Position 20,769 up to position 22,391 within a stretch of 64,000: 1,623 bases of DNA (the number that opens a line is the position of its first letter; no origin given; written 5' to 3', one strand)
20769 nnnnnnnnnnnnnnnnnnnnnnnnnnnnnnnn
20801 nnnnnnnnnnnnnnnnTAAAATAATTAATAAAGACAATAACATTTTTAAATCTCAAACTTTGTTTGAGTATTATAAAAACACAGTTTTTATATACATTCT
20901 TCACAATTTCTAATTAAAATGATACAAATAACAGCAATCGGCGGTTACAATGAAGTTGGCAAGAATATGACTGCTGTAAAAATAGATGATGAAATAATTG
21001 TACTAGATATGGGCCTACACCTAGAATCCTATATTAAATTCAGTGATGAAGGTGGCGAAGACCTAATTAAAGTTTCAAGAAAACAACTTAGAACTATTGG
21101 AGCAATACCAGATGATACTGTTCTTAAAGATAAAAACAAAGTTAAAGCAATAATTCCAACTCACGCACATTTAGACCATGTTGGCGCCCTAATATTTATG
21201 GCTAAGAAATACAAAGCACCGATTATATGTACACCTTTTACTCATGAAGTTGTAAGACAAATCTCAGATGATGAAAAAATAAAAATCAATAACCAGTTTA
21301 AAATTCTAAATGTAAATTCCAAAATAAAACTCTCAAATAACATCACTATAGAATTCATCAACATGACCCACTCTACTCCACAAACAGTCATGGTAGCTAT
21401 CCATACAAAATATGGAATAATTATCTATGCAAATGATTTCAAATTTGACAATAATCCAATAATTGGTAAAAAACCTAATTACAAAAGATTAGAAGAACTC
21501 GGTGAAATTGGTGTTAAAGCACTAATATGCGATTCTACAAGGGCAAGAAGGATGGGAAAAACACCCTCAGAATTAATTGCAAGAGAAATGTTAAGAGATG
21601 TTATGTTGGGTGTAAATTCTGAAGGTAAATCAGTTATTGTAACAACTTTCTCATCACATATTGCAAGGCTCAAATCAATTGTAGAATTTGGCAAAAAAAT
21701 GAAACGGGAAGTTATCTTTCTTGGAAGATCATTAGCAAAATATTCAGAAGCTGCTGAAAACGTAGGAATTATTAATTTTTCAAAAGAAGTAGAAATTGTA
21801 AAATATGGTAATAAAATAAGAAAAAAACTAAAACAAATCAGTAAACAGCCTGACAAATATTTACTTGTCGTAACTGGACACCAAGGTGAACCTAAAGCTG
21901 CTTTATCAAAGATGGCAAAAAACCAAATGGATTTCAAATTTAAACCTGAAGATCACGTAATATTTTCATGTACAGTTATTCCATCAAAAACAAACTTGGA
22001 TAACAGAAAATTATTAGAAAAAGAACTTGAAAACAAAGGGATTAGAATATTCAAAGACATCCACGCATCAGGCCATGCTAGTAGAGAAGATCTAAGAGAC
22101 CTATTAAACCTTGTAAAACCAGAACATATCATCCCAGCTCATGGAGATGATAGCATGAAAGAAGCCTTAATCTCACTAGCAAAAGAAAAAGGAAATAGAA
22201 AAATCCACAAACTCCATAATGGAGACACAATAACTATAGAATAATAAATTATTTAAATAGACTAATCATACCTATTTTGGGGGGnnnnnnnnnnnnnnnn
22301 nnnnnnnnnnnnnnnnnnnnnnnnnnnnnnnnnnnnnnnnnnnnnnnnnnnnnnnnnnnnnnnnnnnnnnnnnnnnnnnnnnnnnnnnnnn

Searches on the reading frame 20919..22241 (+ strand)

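Call 3: search_protein_families(library=pfam, proteins=[window:20919-22241:+], max_evalue=1)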
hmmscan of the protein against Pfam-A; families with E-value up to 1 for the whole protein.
window:20919-22241:+ (441 aa): 6 families
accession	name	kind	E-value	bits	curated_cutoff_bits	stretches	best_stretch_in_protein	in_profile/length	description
PF22505.1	RNase_J_b_CASP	-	2.9e-25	88.9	27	1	238-358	3-116/126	Ribonuclease J, beta-CASP domain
PF07521.17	RMMBL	-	4.4e-12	46.2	21.6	1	379-426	9-58/63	Zn-dependent metallo-hydrolase RNA specificity domain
PF00753.33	Lactamase_B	-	5.2e-09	36.8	22.7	1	15-177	6-153/196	Metallo-beta-lactamase superfamily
PF12706.13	Lactamase_B_2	-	6.4e-09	36.1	27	1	69-163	25-132/200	Beta-lactamase superfamily domain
PF07522.19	DRMBL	-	0.014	16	22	1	299-406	28-102/108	DNA repair metallo-beta-lactamase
PF11009.14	BrxC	-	0.03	14.6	24.2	1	106-159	31-83/102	Monothiol bacilliredoxin BrxC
